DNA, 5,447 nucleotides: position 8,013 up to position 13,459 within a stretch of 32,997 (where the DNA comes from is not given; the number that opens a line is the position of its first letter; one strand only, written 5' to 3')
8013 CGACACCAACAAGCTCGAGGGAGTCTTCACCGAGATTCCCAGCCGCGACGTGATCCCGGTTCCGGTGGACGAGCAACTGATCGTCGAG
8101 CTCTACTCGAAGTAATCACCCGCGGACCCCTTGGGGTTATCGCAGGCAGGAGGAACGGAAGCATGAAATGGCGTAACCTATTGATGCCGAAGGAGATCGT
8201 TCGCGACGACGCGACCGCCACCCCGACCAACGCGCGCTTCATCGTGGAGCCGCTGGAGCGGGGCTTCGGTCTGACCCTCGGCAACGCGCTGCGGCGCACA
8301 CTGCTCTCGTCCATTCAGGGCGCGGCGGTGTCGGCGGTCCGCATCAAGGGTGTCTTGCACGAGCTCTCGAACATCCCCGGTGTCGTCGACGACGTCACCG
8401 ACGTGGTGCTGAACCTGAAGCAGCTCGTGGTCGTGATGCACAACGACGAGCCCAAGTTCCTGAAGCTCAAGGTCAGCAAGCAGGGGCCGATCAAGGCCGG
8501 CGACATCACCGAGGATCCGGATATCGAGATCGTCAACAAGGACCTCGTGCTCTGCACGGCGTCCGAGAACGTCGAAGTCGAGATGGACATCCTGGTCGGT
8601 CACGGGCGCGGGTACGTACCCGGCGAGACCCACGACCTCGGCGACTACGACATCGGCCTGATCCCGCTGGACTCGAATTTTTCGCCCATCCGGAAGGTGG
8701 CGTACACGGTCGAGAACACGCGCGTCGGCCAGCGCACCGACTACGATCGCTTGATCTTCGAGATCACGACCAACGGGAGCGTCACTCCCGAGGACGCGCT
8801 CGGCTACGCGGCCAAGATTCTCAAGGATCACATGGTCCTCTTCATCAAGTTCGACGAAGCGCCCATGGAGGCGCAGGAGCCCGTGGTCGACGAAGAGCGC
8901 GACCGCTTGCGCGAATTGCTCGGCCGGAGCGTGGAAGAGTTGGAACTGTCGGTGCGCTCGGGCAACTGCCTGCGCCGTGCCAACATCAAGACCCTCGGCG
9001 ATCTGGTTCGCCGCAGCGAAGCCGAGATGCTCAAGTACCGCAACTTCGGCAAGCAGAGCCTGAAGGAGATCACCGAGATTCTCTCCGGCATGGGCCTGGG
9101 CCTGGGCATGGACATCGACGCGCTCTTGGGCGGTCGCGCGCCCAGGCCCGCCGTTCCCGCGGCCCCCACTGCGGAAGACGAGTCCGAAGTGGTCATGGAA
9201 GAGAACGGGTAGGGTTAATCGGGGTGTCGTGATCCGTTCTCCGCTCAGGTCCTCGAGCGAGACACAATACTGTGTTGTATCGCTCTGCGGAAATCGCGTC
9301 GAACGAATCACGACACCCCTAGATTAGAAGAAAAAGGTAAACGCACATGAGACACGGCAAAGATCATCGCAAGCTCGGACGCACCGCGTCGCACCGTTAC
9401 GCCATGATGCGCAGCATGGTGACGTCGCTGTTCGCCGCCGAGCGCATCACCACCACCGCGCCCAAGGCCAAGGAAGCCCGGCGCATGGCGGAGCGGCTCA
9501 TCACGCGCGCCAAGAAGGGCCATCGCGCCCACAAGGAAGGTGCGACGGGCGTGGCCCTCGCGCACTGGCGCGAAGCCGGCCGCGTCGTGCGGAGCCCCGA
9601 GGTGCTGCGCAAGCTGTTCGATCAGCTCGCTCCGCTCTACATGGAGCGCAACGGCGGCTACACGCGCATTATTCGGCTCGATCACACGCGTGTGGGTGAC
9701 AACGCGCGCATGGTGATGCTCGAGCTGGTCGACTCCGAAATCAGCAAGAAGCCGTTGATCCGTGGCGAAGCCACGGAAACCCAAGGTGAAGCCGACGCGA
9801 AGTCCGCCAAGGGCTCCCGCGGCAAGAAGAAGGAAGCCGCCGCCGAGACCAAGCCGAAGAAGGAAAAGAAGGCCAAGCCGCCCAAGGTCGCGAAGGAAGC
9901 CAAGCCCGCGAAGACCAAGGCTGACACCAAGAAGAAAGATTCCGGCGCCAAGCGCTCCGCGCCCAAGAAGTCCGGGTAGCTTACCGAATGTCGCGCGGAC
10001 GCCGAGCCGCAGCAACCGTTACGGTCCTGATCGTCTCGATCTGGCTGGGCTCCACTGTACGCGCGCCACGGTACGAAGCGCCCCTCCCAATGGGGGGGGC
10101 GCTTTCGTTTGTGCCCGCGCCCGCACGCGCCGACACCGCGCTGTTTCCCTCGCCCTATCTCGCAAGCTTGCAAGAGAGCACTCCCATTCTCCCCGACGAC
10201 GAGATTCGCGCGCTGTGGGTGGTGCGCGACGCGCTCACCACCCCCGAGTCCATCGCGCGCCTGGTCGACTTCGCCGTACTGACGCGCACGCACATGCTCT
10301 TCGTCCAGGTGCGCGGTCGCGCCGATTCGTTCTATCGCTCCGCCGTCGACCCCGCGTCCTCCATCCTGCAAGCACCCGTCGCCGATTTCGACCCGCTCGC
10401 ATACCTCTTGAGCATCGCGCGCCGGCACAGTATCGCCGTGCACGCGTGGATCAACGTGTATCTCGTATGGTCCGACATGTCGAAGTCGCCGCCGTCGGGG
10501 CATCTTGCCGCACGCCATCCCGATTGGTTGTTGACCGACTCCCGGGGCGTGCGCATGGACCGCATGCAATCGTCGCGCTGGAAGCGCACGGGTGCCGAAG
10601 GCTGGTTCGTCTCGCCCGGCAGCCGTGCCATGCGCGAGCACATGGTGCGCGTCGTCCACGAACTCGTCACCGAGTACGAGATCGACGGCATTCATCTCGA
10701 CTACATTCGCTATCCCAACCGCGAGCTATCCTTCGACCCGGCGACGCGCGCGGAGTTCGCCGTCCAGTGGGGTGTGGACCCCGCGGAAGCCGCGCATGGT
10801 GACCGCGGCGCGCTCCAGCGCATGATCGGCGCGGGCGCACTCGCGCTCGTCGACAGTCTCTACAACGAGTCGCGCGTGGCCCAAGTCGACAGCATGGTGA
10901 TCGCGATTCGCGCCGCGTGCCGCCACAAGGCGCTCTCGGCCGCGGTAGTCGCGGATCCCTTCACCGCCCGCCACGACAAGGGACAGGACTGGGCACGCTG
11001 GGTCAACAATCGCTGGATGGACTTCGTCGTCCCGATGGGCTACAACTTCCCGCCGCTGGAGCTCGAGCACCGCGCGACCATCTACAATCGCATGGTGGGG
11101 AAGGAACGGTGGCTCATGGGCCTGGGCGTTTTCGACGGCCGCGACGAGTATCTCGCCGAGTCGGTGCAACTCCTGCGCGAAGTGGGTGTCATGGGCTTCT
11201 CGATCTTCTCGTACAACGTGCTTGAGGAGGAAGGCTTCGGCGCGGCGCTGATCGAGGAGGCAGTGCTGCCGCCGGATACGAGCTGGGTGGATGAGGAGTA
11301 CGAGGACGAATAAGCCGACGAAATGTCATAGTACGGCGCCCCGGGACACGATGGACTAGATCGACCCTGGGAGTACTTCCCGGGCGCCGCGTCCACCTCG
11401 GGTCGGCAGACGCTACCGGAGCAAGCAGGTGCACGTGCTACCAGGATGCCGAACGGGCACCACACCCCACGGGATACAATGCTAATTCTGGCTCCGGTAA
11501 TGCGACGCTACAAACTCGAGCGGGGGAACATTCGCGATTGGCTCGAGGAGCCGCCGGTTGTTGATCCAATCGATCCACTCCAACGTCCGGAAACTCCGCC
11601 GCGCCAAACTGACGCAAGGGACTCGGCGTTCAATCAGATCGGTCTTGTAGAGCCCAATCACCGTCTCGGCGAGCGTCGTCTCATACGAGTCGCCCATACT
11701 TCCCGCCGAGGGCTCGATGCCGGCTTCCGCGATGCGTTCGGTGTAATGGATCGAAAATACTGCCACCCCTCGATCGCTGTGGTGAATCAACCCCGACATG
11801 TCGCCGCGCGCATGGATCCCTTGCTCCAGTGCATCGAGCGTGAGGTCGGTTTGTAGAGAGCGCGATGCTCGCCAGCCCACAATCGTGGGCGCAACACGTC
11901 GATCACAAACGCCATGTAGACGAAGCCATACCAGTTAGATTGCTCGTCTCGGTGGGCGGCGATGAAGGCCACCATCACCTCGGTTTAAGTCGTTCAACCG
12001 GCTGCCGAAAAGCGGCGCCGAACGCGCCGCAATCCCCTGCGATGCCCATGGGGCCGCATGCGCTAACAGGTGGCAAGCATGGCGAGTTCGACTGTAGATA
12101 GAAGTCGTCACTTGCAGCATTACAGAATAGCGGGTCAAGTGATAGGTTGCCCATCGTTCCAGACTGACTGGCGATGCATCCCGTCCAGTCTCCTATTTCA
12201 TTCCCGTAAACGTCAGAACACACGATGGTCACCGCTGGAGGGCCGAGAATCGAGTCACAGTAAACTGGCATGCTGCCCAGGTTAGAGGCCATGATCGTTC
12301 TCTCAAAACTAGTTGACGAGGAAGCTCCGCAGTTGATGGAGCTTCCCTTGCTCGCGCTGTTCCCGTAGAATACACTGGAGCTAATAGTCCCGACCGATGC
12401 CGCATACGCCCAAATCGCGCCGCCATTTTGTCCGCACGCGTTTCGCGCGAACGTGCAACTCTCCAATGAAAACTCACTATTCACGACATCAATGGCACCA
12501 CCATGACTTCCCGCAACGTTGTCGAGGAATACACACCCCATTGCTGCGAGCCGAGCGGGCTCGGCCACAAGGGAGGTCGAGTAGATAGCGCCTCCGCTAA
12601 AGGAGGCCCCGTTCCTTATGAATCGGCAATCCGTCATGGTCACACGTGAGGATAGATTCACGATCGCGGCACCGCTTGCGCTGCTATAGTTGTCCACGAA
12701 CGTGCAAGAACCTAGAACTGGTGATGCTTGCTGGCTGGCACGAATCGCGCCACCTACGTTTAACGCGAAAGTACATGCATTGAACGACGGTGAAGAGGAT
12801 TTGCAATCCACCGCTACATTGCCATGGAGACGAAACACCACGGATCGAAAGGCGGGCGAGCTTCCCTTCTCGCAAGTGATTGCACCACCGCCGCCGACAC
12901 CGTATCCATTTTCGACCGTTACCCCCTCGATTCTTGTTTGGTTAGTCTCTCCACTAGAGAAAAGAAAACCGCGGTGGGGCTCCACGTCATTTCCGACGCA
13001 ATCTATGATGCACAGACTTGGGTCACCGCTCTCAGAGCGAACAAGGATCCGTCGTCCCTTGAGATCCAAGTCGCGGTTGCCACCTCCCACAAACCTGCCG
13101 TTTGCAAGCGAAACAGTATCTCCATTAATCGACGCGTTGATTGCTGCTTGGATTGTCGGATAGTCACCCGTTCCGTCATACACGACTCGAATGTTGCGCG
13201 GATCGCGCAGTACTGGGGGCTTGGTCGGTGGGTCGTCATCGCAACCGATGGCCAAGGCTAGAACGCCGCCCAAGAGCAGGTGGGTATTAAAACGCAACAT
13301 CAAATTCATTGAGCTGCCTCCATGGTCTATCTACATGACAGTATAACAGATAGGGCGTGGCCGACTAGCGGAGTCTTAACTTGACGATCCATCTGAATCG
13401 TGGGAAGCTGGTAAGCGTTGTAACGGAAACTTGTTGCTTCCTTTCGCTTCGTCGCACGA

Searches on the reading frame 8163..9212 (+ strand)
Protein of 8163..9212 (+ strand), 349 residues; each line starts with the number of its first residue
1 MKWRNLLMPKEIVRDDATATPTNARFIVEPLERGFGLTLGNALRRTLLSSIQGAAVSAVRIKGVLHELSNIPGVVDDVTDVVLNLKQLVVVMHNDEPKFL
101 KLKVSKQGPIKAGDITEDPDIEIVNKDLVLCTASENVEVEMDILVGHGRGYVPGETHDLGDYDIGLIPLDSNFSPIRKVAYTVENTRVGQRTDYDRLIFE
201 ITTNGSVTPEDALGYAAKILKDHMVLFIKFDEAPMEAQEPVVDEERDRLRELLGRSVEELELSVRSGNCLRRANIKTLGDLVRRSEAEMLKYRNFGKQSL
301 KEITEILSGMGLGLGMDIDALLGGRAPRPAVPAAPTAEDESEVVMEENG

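Call 34: search_protein_families(library=pfam, proteins=[window:8163-9212:+], max_evalue=0.01)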
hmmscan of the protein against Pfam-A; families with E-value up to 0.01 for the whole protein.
window:8163-9212:+ (349 aa): 3 families
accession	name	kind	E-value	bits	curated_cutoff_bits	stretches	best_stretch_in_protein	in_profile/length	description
PF01000.31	RNA_pol_A_bac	-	5.3e-29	101.3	33.9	1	59-174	1-119/119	RNA polymerase Rpb3/RpoA insert domain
PF01193.29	RNA_pol_L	-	1.4e-27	95.6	24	1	29-224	1-74/74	RNA polymerase Rpb3/Rpb11 dimerisation domain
PF03118.21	RNA_pol_A_CTD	-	7.9e-25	86.8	23.8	1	244-308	2-66/67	Bacterial RNA polymerase, alpha chain C terminal domain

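Call 36: find_homologous_proteins(query=window:8163-9212:+, max_evalue=1e-60)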
Query window:8163-9212:+ (349 aa): 7974 proteins with E <= 1e-60 among 8000 candidates; the best 120 are listed.
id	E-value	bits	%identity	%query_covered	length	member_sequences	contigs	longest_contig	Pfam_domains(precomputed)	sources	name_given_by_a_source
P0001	4.0e-210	715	94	97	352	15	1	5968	PF01000.32,PF03118.22,PF01193.30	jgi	jgi:DNA-directed RNA polymerase subunit alpha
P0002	1.9e-205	700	91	99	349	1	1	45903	PF01000.32,PF03118.22,PF01193.30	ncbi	-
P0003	2.9e-205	699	94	93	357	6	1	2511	PF01000.32,PF03118.22,PF01193.30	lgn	-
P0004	4.0e-204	695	90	99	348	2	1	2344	PF01000.32,PF03118.22,PF01193.30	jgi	-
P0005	1.7e-202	690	92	93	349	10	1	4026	PF01000.32,PF03118.22,PF01193.30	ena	-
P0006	1.2e-201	687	87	100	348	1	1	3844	PF01000.32,PF03118.22,PF01193.30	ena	-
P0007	9.7e-201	684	92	93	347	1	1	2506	PF01000.32,PF03118.22,PF01193.30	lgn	-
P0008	1.0e-193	661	87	97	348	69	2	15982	PF01000.32,PF03118.22,PF01193.30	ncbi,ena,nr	ncbi:MAG TPA: DNA-directed RNA polymerase subunit alpha [Candidatus Krumholzibacteria bacterium]|nr:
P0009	1.6e-191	654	87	98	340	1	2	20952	PF01000.32,PF03118.22,PF01193.30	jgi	jgi:DNA-directed RNA polymerase subunit alpha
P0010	7.7e-190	648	86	97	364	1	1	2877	PF01000.32,PF03118.22,PF01193.30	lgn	-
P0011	5.7e-189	645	88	95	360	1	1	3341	PF01000.32,PF03118.22,PF01193.30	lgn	-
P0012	6.9e-189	645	86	97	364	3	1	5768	PF01000.32,PF03118.22,PF01193.30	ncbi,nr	ncbi:MAG TPA: DNA-directed RNA polymerase subunit alpha [Candidatus Krumholzibacteria bacterium]|nr:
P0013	7.3e-189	645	84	97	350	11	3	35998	PF01000.32,PF03118.22,PF01193.30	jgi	jgi:DNA-directed RNA polymerase subunit alpha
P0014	3.8e-188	643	83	100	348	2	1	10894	PF01000.32,PF03118.22,PF01193.30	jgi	jgi:DNA-directed RNA polymerase subunit alpha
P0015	4.4e-188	642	87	96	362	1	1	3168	PF01000.32,PF03118.22,PF01193.30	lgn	-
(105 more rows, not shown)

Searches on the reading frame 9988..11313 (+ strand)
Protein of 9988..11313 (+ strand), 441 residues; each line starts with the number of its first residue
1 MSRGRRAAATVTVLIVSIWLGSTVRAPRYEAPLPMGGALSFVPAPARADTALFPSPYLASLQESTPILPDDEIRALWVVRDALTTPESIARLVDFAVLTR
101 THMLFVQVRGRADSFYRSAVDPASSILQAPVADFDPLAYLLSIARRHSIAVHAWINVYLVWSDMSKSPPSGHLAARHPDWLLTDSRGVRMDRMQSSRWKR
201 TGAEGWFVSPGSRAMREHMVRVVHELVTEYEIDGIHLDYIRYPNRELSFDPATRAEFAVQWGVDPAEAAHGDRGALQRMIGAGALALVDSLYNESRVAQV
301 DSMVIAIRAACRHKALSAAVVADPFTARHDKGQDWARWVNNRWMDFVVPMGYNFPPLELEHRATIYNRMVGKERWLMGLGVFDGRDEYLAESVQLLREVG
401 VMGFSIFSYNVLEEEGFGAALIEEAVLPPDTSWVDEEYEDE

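Call 34: search_protein_families(library=pfam, proteins=[window:9988-11313:+], max_evalue=0.01)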
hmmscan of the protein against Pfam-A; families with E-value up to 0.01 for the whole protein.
window:9988-11313:+ (441 aa): 4 families
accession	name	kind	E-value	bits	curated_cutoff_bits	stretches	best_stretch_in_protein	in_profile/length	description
PF02638.21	GHL10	-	4.5e-19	69.1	27.9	1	85-352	21-261/311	Glycosyl hydrolase-like 10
PF14871.12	GHL6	-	3.2e-05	24.6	35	1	170-238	69-131/132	Hypothetical glycosyl hydrolase 6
PF13200.12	DUF4015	-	0.00079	19.1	27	1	174-247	90-157/313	Putative glycosyl hydrolase domain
PF00704.34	Glyco_hydro_18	-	0.0028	17.8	29.6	1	212-389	86-213/317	Glycosyl hydrolases family 18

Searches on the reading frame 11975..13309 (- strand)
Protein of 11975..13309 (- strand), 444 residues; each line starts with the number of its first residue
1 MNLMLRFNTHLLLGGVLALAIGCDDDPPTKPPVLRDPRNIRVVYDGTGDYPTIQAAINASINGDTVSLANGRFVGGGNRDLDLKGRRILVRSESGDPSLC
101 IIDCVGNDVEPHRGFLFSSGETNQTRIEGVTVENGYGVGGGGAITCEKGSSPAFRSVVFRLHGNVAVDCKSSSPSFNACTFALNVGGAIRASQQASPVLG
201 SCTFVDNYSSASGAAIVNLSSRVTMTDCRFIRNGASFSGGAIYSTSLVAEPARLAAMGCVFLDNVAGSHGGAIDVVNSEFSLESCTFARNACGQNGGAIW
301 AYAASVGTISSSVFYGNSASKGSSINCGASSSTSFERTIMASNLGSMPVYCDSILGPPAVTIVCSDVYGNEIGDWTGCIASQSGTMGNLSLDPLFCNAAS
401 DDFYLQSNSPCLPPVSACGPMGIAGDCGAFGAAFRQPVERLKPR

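Call 8: search_protein_families(library=pfam, proteins=[window:11975-13309:-])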
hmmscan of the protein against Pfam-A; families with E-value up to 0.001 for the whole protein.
window:11975-13309:- (444 aa): 2 families
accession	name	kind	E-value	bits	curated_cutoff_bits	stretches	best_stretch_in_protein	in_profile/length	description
PF13229.12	Beta_helix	-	5.8e-10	39.5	25.9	1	120-239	30-141/158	Right handed beta helix region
PF02415.23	Chlam_PMP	-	3e-08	33.5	20.6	0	284-301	1-18/19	Chlamydia polymorphic membrane protein (Chlamydia_PMP) repeat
